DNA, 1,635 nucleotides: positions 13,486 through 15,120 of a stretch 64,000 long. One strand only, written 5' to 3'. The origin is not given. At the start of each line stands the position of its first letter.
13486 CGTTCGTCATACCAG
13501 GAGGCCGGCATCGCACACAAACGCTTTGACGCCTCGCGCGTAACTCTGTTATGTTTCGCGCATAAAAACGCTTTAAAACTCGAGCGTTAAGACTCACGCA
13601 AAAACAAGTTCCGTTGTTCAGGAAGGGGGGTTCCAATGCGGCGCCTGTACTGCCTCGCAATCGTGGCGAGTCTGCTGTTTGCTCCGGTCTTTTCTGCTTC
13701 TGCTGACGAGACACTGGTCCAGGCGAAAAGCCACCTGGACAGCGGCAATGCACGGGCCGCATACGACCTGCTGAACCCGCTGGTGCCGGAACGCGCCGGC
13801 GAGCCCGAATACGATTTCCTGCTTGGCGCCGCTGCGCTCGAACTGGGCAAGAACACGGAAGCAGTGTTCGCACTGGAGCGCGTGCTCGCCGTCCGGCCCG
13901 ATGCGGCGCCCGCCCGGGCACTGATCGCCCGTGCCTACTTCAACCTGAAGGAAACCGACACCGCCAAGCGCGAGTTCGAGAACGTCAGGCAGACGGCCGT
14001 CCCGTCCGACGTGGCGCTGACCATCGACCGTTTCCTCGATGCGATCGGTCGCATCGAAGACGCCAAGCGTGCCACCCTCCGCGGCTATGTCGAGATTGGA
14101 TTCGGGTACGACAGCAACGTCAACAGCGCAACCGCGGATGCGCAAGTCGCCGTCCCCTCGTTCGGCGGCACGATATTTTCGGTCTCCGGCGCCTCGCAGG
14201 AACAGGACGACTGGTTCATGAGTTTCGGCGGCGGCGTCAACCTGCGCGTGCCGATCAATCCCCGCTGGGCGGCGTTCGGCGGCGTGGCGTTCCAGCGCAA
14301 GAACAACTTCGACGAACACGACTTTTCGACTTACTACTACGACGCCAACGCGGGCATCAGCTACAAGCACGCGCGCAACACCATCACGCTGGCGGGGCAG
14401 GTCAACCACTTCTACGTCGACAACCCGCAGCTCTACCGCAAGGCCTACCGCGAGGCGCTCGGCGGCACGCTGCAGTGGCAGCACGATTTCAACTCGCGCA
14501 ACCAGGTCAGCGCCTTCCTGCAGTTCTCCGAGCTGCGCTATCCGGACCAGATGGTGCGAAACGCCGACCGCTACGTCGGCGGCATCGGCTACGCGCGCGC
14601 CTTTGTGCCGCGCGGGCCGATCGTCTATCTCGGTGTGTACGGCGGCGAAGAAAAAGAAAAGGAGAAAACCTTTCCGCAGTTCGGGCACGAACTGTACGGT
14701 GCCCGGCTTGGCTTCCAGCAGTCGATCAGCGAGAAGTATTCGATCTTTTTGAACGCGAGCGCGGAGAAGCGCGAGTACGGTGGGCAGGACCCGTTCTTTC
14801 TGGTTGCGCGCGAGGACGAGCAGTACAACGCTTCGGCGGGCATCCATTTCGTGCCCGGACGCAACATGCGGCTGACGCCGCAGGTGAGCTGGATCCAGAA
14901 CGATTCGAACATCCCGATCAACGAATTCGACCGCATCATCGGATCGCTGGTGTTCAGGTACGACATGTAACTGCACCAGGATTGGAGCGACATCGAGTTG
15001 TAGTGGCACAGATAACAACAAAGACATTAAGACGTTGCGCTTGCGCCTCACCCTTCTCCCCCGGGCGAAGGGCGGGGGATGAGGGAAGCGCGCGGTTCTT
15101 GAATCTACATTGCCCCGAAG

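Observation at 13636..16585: Slam/DUF560-like outer-membrane protein paired with a non-lipidated FecR-domain protein carrying TbpB/fHbp-type barrel motifs: candidate type XI secretion pair with an unusual cargo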

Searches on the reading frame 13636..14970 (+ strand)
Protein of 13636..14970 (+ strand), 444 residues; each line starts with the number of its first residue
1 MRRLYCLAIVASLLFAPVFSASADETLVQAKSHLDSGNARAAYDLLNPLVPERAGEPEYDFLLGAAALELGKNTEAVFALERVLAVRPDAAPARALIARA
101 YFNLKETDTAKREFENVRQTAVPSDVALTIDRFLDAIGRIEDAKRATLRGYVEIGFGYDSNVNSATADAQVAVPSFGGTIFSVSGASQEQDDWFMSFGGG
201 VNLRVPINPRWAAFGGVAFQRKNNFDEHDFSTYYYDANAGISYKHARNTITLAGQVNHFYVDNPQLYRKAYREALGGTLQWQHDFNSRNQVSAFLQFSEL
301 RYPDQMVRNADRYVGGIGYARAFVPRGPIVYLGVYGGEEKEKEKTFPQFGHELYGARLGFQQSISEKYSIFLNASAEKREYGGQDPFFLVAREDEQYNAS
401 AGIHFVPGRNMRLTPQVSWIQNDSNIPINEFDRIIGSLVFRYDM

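Call 3: search_protein_families(library=pfam, proteins=[window:13636-14970:+], max_evalue=1)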
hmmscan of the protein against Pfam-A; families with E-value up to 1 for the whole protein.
window:13636-14970:+ (444 aa): 16 families
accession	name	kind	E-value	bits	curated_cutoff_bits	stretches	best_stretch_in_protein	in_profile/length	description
PF04575.19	SlipAM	-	1.7e-16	61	22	1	151-432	4-276/288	Surface lipoprotein assembly modifier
PF14559.12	TPR_19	-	3.5e-09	37.3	25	1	67-121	1-55/68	Tetratricopeptide repeat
PF12895.13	ANAPC3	-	1.5e-06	28.8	27.2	2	20-82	20-81/82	Anaphase-promoting complex, cyclosome, subunit 3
PF16918.11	PknG_TPR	-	4.2e-06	26.2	27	1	20-143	91-214/340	Protein kinase G tetratricopeptide repeat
PF13174.12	TPR_6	-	4e-05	24.4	26.3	1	61-89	4-32/33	Tetratricopeptide repeat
PF13181.12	TPR_8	-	7.7e-05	23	25.7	1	61-89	5-33/34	Tetratricopeptide repeat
PF07719.23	TPR_2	-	0.00035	20.9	27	1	61-89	5-33/34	Tetratricopeptide repeat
PF13428.12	TPR_14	-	0.00051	20.9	23.5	1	61-99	5-43/44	Tetratricopeptide repeat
PF13432.12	TPR_16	-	0.00089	20.1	32.7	2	62-110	2-50/65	Tetratricopeptide repeat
PF00515.34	TPR_1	-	0.0014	18.8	27.8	1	62-89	6-33/34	Tetratricopeptide repeat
PF10082.15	BBP2_2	-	0.014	14.7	23.7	1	383-434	317-368/378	Putative beta-barrel porin 2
PF13371.12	TPR_9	-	0.018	15.5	35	1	64-116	2-54/73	Tetratricopeptide repeat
PF13414.12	TPR_11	-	0.029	14.5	26.8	1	68-104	5-41/42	TPR repeat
PF24575.1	TPR_Slam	-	0.036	14.9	35.2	1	64-114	54-104/104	Surface lipoprotein assembly modifier, N-terminal TPR repeats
PF14863.12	Alkyl_sulf_dimr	-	0.12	13.2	26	0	22-75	68-121/139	Alkyl sulfatase dimerisation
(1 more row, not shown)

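Call 4: search_protein_families(library=ncbifam, proteins=[window:13636-14970:+], max_evalue=1)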
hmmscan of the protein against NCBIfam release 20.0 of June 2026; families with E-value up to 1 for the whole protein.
window:13636-14970:+ (444 aa): 12 families
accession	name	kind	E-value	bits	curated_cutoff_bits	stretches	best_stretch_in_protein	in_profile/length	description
TIGR02917.1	PEP_TPR_lipo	equivalog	1.3e-07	29.9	312.2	1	8-119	6-118/899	XrtA/PEP-CTERM system TPR-repeat protein PrsT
NF040959.1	MamA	equivalog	2.8e-07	30.2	200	1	29-121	43-135/204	magnetosome protein MamA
TIGR03016.1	pepcterm_hypo_1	hypoth_equivalog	5.9e-05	22.2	90.85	2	352-432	390-465/477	TIGR03016 family PEP-CTERM system-associated outer membrane protein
TIGR03014.2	EpsL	equivalog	0.0003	19.9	275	1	354-436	294-377/385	XrtB/PEP-CTERM-associated polysaccharide biosynthesis outer membrane protein EpsL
NF052415.1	T3SS_chap_SctY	equivalog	0.00058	20.3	70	2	28-115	11-101/106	type III secretion apparatus assembly chaperone SctY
NF011721.1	PRK15174.1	equivalog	0.007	14.6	1200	1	62-121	289-349/656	Vi polysaccharide transport protein VexE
NF008520.0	PRK11447.1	equivalog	0.0093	13.8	858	1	23-124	573-670/1157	cellulose synthase complex outer membrane protein BcsC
TIGR02521.1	type_IV_pilW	equivalog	0.013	15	154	1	63-116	37-90/234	type IV pilus biogenesis/stability protein PilW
TIGR02552.1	LcrH_SycD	equivalog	0.036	13.8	104.8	1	39-120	34-115/136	SycD/LcrH family type III secretion system chaperone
NF033758.1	gliding_GltE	equivalog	0.12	11.3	225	1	56-120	221-285/411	adventurous gliding motility TPR repeat lipoprotein GltE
TIGR00540.1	TPR_hemY_coli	hypoth_equivalog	0.15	10.8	142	1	14-114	283-382/385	heme biosynthesis-associated TPR protein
NF008017.0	PRK10747.1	equivalog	0.18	10.7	608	1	23-110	294-380/398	protoheme IX biogenesis protein HemY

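Call 33: find_homologous_proteins(query=window:13636-14970:+, max_evalue=0.001)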
Query window:13636-14970:+ (444 aa): 813 proteins with E <= 0.001 among 8000 candidates; the best 120 are listed.
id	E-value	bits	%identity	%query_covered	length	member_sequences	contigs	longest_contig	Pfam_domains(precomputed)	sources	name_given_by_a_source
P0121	1.4e-283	958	95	100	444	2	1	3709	PF14559.13,PF04575.20,PF12895.14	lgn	-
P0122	3.6e-260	881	86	100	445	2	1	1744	PF14559.13,PF04575.20,PF12895.14,PF13432.13,PF13181.13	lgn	-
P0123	1.6e-245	833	81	100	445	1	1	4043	PF14559.13,PF04575.20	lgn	-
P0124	1.7e-243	826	81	100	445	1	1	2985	PF14559.13,PF04575.20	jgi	jgi:tetratricopeptide (TPR) repeat protein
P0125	4.2e-206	703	70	100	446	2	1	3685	PF14559.13,PF16918.12,PF04575.20,PF12895.14,PF13432.13,PF10082.16,PF13181.13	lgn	-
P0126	8.8e-201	685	68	100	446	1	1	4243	PF14559.13,PF04575.20,PF12895.14,PF13432.13,PF10082.16,PF13181.13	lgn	-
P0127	2.0e-198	678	68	100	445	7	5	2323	PF14559.13,PF04575.20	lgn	-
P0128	8.0e-198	676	66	96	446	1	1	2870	PF14559.13,PF04575.20,PF12895.14,PF13432.13,PF13181.13,PF13174.13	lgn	-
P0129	1.9e-197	674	68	100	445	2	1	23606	PF14559.13,PF04575.20,PF13432.13,PF10082.16,PF13181.13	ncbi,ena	-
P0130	6.2e-197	673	69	95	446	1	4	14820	PF14559.13,PF04575.20,PF12895.14,PF10082.16,PF13181.13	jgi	jgi:outer membrane protein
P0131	3.8e-195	667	67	99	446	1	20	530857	PF14559.13,PF04575.20,PF12895.14,PF13432.13,PF10082.16,PF13181.13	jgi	jgi:outer membrane protein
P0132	1.0e-194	665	68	96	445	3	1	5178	PF14559.13,PF04575.20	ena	-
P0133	8.4e-194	662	66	100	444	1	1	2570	PF14559.13,PF04575.20,PF12895.14,PF13432.13,PF13181.13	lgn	-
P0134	4.5e-191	653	65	100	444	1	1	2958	PF14559.13,PF04575.20,PF12895.14,PF13432.13,PF13181.13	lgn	-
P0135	5.3e-191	653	64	100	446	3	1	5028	PF14559.13,PF04575.20,PF12895.14,PF13432.13,PF13181.13,PF13174.13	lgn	-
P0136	1.2e-190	652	66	98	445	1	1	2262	PF14559.13,PF04575.20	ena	-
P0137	2.1e-189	648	66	100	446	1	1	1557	PF14559.13,PF04575.20,PF12895.14,PF13432.13,PF10082.16,PF13428.13,PF13181.13,PF07719.24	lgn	-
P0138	4.1e-189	647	65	100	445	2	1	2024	PF14559.13,PF13505.13,PF04575.20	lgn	-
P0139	3.0e-188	644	66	98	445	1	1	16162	PF14559.13,PF04575.20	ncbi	-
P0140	3.8e-188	644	64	99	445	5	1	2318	PF14559.13,PF13505.13,PF04575.20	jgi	jgi:tetratricopeptide (TPR) repeat protein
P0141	4.4e-187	640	64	95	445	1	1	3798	PF14559.13,PF11059.15,PF04575.20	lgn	-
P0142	5.2e-187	640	66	97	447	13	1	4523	PF14559.13,PF04575.20,PF13181.13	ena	-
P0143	3.1e-186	637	66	96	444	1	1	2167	PF14559.13,PF04575.20,PF10082.16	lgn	-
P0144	2.0e-185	635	64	100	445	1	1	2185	PF14559.13,PF04575.20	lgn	-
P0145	4.2e-185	634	64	100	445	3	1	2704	PF14559.13,PF04575.20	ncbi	-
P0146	6.9e-185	633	65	98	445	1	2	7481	PF14559.13,PF04575.20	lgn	-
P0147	8.5e-185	633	63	100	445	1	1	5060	PF14559.13,PF04575.20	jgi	jgi:tetratricopeptide (TPR) repeat protein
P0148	2.2e-184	631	64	100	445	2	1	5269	PF14559.13,PF04575.20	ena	-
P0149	3.6e-184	631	63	100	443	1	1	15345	PF14559.13,PF04575.20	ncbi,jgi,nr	ncbi:MAG TPA: surface lipoprotein assembly modifier [Burkholderiales bacterium]|jgi:tetratricopeptid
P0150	6.4e-184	630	63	100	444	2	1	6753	PF14559.13,PF04575.20,PF10082.16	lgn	-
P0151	1.7e-183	628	64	100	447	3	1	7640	PF14559.13,PF04575.20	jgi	jgi:tetratricopeptide (TPR) repeat protein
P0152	2.0e-183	628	64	100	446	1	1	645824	PF14559.13,PF04575.20,PF12895.14,PF13432.13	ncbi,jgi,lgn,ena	-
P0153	3.8e-183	627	62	100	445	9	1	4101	PF14559.13,PF04575.20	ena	-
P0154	8.1e-183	626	63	100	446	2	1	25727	PF14559.13,PF04575.20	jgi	-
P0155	9.3e-183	626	65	95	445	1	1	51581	PF14559.13,PF04575.20,PF12895.14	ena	-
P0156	1.9e-182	625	63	100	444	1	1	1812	PF14559.13,PF04575.20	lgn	-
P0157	4.7e-182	624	63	100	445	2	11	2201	PF14559.13,PF04575.20,PF13432.13,PF13181.13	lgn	-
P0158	8.4e-182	623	64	99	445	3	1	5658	PF14559.13,PF04575.20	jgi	jgi:tetratricopeptide (TPR) repeat protein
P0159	1.4e-181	622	64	100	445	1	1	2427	PF14559.13,PF04575.20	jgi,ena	-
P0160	2.7e-181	621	65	95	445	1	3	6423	PF14559.13,PF04575.20,PF12895.14,PF13181.13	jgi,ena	jgi:outer membrane protein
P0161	4.0e-181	621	62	100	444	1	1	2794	PF14559.13,PF04575.20,PF10082.16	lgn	-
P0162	1.0e-180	619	62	100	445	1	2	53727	PF14559.13,PF04575.20,PF12895.14,PF13432.13,PF13181.13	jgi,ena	jgi:hypothetical protein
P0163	3.4e-180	618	64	96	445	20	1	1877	PF14559.13,PF04575.20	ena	-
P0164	5.6e-180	617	64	95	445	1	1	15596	PF14559.13,PF04575.20,PF12895.14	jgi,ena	-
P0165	1.3e-179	616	63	96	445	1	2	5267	PF14559.13,PF04575.20,PF13181.13,PF13174.13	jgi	jgi:tetratricopeptide (TPR) repeat protein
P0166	2.1e-179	615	63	96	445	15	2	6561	PF14559.13,PF04575.20,PF13181.13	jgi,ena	-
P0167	3.7e-179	614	64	96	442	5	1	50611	PF14559.13,PF04575.20,PF10082.16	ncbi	ncbi:MAG: tetratricopeptide repeat protein [Burkholderiales bacterium]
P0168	6.8e-179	613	62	96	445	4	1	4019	PF14559.13,PF04575.20,PF10082.16,PF13181.13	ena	-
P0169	8.9e-179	613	61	100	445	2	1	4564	PF14559.13,PF04575.20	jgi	jgi:tetratricopeptide (TPR) repeat protein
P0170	1.3e-178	612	62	100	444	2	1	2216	PF14559.13,PF04575.20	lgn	-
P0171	1.0e-177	609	61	100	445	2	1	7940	PF14559.13,PF04575.20,PF10082.16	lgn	-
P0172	1.1e-177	609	62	100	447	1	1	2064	PF14559.13,PF04575.20,PF13181.13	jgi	jgi:tetratricopeptide (TPR) repeat protein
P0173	1.4e-177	609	62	99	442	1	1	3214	PF14559.13,PF04575.20,PF12895.14,PF13181.13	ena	-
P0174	1.9e-177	608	64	97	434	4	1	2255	PF14559.13,PF04575.20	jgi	jgi:tetratricopeptide (TPR) repeat protein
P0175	3.0e-177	608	62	100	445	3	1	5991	PF14559.13,PF04575.20,PF13181.13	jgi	jgi:tetratricopeptide (TPR) repeat protein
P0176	4.3e-177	607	63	100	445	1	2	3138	PF14559.13,PF04575.20,PF10082.16,PF13174.13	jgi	jgi:tetratricopeptide (TPR) repeat protein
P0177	1.1e-176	606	63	100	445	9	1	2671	PF14559.13,PF04575.20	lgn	-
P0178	1.6e-176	605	62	96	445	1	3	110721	PF14559.13,PF04575.20,PF13181.13,PF13174.13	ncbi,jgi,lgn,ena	ncbi:MAG TPA: surface lipoprotein assembly modifier [Burkholderiales bacterium]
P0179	1.6e-176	605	64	95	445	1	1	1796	PF14559.13,PF04575.20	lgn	-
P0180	2.9e-176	605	61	100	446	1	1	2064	PF14559.13,PF04575.20,PF12895.14,PF13181.13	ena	-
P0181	3.4e-176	604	62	97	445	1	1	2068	PF14559.13,PF04575.20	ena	-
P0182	5.5e-176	604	62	95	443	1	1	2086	PF14559.13,PF04575.20,PF12895.14,PF13432.13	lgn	-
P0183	9.5e-176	603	62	95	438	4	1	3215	PF14559.13,PF04575.20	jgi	-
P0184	1.0e-175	603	59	100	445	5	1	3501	PF14559.13,PF04575.20,PF10082.16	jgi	jgi:tetratricopeptide (TPR) repeat protein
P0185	1.5e-175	602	61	100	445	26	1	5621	PF14559.13,PF04575.20,PF12895.14,PF13432.13,PF10082.16,PF13174.13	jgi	-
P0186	1.5e-175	602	62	96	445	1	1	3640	PF14559.13,PF04575.20,PF13181.13,PF13174.13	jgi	jgi:outer membrane protein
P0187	2.0e-175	602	62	95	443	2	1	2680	PF14559.13,PF04575.20,PF12895.14,PF13432.13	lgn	-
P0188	2.7e-175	601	62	100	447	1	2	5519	PF14559.13,PF04575.20,PF12895.14,PF10082.16,PF13181.13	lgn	-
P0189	2.8e-175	601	62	98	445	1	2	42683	PF14559.13,PF04575.20,PF13181.13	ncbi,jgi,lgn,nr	ncbi:MAG TPA: surface lipoprotein assembly modifier [Burkholderiales bacterium]|jgi:tetratricopeptid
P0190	2.9e-175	601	62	100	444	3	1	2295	PF14559.13,PF04575.20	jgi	jgi:tetratricopeptide (TPR) repeat protein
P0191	3.0e-175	601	59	100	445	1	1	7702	PF14559.13,PF04575.20,PF12895.14,PF13432.13,PF13181.13,PF13174.13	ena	-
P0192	4.5e-175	601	62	95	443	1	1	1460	PF14559.13,PF04575.20,PF12895.14,PF13432.13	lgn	-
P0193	5.1e-175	601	61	97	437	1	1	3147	PF14559.13,PF04575.20,PF12895.14,PF13181.13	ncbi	-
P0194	6.0e-175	600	61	100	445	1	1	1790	PF14559.13,PF16918.12,PF04575.20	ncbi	-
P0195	6.4e-175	600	62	100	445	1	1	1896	PF14559.13,PF16918.12,PF04575.20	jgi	jgi:outer membrane protein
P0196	1.0e-174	600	63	95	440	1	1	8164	PF14559.13,PF04575.20,PF13432.13,PF13181.13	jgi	-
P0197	1.2e-174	599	60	100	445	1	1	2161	PF14559.13,PF04575.20,PF13181.13,PF07719.24,PF13174.13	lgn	-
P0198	1.3e-174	599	61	96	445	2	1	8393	PF14559.13,PF04575.20,PF13181.13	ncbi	-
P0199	2.1e-174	598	62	100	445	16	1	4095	PF14559.13,PF04575.20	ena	-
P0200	2.4e-174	598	61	96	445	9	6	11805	PF14559.13,PF04575.20,PF13181.13,PF07719.24,PF13174.13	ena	-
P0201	2.7e-174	598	60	96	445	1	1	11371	PF14559.13,PF04575.20,PF10082.16,PF13181.13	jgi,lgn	jgi:tetratricopeptide (TPR) repeat protein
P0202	4.8e-174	597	61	100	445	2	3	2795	PF14559.13,PF04575.20,PF13181.13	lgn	-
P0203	1.1e-173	596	61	100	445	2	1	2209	PF14559.13,PF04575.20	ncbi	-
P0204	1.7e-173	596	60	100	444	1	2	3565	PF14559.13,PF04575.20,PF12895.14,PF10082.16,PF13181.13,PF13174.13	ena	-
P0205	2.0e-173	595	59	100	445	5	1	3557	PF14559.13,PF04575.20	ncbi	-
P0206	3.7e-173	594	59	100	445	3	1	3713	PF14559.13,PF04575.20,PF13181.13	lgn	-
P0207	4.1e-173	594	59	100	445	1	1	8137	PF14559.13,PF04575.20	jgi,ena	-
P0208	4.4e-173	594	60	96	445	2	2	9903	PF14559.13,PF04575.20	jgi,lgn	jgi:tetratricopeptide (TPR) repeat protein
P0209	5.4e-173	594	61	100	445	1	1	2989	PF14559.13,PF04575.20,PF10082.16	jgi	-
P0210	5.9e-173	594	60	96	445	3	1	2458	PF14559.13,PF04575.20,PF12895.14,PF10082.16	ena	-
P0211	6.3e-173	594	62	100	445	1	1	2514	PF14559.13,PF04575.20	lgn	-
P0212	7.8e-173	593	61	100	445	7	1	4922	PF14559.13,PF04575.20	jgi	jgi:tetratricopeptide (TPR) repeat protein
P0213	8.2e-173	593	62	100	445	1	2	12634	PF14559.13,PF04575.20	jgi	-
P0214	1.0e-172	593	60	100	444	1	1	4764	PF14559.13,PF04575.20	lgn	-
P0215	1.1e-172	593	58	100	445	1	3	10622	PF14559.13,PF04575.20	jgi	jgi:tetratricopeptide (TPR) repeat protein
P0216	1.2e-172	593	60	96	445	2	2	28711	PF14559.13,PF04575.20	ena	-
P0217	1.4e-172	592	58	100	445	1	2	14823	PF14559.13,PF04575.20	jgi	jgi:tetratricopeptide (TPR) repeat protein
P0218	2.5e-172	592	59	100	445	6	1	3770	PF14559.13,PF04575.20,PF13181.13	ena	-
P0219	2.6e-172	592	61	100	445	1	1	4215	PF14559.13,PF04575.20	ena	-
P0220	8.3e-172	590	60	100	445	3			PF14559.13,PF04575.20,PF12895.14,PF13181.13,PF07719.24,PF13174.13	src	-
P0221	1.1e-171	590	61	100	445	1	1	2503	PF14559.13,PF04575.20,PF12895.14,PF10082.16,PF13181.13,PF13174.13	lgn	-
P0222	2.3e-171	589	59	100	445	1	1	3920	PF14559.13,PF04575.20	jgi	jgi:outer membrane protein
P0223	2.5e-171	588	59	100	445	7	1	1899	PF14559.13,PF04575.20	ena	-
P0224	2.7e-171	588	60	96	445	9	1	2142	PF14559.13,PF04575.20,PF13181.13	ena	-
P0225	3.7e-171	588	58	100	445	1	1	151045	PF14559.13,PF04575.20,PF12895.14,PF13181.13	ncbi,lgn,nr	ncbi:MAG: DUF560 domain-containing protein [Betaproteobacteria bacterium]|nr:DUF560 domain-containin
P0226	1.2e-170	586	61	100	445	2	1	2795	PF14559.13,PF04575.20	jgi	-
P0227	1.8e-170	586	61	97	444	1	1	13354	PF14559.13,PF04575.20,PF10082.16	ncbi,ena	-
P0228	2.4e-170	585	58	98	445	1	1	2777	PF14559.13,PF04575.20,PF13181.13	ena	-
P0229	3.8e-170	584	58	100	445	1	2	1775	PF14559.13,PF04575.20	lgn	-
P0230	9.2e-170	583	59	100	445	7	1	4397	PF14559.13,PF04575.20,PF12895.14,PF13432.13,PF13181.13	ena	-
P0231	1.0e-169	583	59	100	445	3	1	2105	PF14559.13,PF04575.20,PF13181.13,PF13174.13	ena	-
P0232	1.2e-169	583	59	100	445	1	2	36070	PF14559.13,PF04575.20,PF13181.13,PF07719.24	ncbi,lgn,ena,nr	ncbi:MAG TPA: tetratricopeptide repeat protein [Burkholderiales bacterium]|nr:tetratricopeptide repe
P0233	1.4e-169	583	59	100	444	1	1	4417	PF14559.13,PF04575.20,PF10082.16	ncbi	-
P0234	1.6e-169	582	59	100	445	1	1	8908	PF14559.13,PF04575.20,PF00515.35,PF12895.14,PF13432.13,PF13181.13,PF07719.24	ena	-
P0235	4.0e-169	581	58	100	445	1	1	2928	PF14559.13,PF04575.20,PF12895.14,PF13181.13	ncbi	-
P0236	7.2e-169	580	58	100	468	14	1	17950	PF14559.13,PF04575.20,PF13432.13,PF13181.13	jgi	jgi:tetratricopeptide (TPR) repeat protein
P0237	1.0e-168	580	58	100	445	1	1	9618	PF14559.13,PF04575.20,PF10082.16,PF13181.13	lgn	-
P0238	1.2e-168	580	60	100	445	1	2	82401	PF14559.13,PF04575.20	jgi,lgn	jgi:tetratricopeptide (TPR) repeat protein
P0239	2.0e-168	579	60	96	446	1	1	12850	PF14559.13,PF04575.20,PF13432.13,PF13181.13,PF13174.13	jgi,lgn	jgi:tetratricopeptide (TPR) repeat protein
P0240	2.4e-168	579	58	100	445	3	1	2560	PF14559.13,PF04575.20,PF12895.14,PF13432.13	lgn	-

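Call 34: search_solved_structures(query=window:13636-14970:+, max_evalue=10, show_alignments=1)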
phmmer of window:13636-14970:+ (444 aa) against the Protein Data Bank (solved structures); distinct sequences matched with E-value up to 10: 11.
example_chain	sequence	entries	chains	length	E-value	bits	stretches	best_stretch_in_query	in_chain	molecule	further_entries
3asg_A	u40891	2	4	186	0.05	15.6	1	43-120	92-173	MamA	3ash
3as8_A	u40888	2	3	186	0.082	14.9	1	43-122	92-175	Magnetosome protein MamA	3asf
3as4_A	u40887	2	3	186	0.087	14.8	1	43-120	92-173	MamA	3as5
3asd_A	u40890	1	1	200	0.1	14.6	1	43-120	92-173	MamA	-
8ump_A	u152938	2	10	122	0.18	13.8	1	56-116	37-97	T33-ml35-redesigned-TPR-domain-fold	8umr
3vtx_A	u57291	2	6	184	0.19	13.7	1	25-116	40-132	MamA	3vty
8far_A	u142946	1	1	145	0.56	12.1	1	61-147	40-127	I432-1-CC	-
8cus_A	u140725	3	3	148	0.6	12.1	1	61-147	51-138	I432-1(NaCl) Chain A | I432-1(Imd) Chain A | I432-1-X3 Chain A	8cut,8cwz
9jin_C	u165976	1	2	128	1.7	10.5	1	260-327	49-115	H4 Fab heavy chain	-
9jio_H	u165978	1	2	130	1.8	10.5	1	260-327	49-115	H4 Fab heavy chain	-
8arc_A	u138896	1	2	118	1.9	10.4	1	61-149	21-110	Type III secretion protein SctY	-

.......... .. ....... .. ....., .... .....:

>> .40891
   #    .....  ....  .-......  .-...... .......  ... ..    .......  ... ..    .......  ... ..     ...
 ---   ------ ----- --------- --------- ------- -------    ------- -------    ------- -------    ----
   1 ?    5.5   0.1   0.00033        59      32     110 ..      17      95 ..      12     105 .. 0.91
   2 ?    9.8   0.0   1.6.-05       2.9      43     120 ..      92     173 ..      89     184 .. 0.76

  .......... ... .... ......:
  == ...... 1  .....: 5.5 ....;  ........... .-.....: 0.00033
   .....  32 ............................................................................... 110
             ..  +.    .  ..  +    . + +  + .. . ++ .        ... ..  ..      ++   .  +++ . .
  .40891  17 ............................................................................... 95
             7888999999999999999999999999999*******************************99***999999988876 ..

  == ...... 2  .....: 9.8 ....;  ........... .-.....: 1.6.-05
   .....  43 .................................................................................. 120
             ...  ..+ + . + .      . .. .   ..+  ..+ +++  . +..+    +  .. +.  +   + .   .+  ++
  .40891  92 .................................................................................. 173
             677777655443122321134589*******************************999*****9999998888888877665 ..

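Call 47: predict_structure(alignment_id=A2)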
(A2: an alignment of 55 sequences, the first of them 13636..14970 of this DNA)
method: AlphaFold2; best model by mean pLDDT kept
length: 444 residues; sequences in the alignment: 55
mean_pLDDT: 81.4   pTM: 0.67
mean pLDDT of the five models: 81.4, 80.5, 77.9, 77.7, 72.5
residues with pLDDT >= 90: 133; 70-90: 229; 50-70: 67; < 50: 15
segments of 3 or more residues with pLDDT < 50: 18-22, 168-172, 177-179
pLDDT, mean of each block of 10 residues (from residue 1): 70 57 72 88 89 85 90 87 83 81 80 76 66 71 83 93 57 49 56 91 91 93 75 90 91 90 67 89 83 92 82 92 79 91 69 89 86 88 73 87 91 94 80 92 94
secondary structure, 60 per line:
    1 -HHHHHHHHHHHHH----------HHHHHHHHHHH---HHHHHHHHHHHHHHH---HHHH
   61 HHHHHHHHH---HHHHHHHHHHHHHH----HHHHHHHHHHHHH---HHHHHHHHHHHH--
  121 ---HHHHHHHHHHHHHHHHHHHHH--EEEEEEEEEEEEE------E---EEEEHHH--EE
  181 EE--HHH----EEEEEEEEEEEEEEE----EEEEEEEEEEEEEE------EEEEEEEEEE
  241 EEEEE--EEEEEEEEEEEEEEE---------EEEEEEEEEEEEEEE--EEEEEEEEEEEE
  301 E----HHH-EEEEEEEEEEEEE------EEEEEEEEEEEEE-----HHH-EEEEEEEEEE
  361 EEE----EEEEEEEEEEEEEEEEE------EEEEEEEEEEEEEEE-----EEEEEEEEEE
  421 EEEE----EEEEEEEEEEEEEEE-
elements in order: H2-14 H25-35 H39-53 H57-69 H73-86 H91-103 H107-118 H124-144 E147-159 E170-173 E179-182 E192-206 E211-224 E231-245 E248-262 E272-286 E289-301 E310-322 E329-341 E351-363 E368-384 E391-405 E411-424 E429-443
